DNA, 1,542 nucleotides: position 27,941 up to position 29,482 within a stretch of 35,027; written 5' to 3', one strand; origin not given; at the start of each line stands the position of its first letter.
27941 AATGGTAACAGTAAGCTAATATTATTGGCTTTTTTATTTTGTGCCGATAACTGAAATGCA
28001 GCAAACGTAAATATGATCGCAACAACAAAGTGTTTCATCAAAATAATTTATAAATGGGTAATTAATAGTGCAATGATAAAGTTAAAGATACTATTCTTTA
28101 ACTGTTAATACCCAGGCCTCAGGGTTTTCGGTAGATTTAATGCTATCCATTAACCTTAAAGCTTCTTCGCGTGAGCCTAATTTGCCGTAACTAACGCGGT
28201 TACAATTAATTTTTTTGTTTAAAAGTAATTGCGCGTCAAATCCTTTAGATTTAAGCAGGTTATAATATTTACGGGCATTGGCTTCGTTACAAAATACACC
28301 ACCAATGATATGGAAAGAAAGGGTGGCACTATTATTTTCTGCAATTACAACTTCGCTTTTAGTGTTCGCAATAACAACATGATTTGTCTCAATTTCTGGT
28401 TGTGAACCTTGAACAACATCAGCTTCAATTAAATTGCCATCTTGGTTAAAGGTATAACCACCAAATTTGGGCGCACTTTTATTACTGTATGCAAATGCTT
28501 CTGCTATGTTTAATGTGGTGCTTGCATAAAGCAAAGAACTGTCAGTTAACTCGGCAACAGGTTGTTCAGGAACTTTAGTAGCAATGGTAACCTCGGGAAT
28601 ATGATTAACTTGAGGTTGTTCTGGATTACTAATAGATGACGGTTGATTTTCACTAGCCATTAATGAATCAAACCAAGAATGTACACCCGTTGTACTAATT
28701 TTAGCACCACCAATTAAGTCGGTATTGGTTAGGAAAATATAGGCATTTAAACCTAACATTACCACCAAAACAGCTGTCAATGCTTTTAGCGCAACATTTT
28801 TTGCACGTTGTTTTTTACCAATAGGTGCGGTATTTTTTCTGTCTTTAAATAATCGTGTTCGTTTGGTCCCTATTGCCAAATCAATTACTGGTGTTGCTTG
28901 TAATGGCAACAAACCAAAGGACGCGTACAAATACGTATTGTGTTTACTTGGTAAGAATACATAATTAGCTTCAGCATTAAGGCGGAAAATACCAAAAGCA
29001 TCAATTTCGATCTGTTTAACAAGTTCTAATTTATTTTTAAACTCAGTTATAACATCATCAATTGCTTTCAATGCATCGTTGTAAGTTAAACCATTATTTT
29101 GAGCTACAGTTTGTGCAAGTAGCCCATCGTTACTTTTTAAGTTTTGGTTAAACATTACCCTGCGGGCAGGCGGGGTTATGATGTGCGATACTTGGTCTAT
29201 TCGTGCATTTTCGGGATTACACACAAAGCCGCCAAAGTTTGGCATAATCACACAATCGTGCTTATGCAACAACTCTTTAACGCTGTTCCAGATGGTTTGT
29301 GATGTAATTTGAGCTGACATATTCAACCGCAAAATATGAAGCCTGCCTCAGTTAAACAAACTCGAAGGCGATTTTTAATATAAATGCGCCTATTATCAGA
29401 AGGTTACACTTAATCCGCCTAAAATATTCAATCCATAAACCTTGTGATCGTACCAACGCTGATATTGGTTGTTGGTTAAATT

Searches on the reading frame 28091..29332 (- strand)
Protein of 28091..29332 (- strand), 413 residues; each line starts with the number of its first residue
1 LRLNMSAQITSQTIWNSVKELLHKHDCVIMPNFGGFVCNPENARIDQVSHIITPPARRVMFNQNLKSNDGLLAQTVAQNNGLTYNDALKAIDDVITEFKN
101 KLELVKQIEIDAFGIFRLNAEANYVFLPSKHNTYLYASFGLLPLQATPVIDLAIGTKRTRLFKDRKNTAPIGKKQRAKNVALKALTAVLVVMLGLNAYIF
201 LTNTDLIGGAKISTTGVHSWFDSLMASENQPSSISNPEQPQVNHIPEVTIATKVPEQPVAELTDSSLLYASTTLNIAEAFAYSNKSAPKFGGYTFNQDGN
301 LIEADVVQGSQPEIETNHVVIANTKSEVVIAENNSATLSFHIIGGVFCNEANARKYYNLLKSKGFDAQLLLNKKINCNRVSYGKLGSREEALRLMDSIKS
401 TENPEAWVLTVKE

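Call 25: search_protein_families(library=pfam, proteins=[window:28091-29332:-], max_evalue=0.001)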
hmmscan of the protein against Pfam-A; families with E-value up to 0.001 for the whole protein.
window:28091-29332:- (413 aa): 4 families
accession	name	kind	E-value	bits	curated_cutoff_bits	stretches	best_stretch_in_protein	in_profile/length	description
PF18174.6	HU-CCDC81_bac_1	-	3.7e-19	68.8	26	1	16-69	6-59/59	CCDC81-like prokaryotic HU domain 1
PF18175.6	HU-CCDC81_bac_2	-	9.3e-19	67.5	35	1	70-139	1-70/70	CCDC81-like prokaryotic HU domain 2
PF00216.26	Bac_DNA_binding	-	2.3e-07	31.4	22.4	1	72-122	6-56/90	Bacterial DNA-binding protein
PF05036.18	SPOR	-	1.4e-06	29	21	1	345-409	10-75/76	SPOR domain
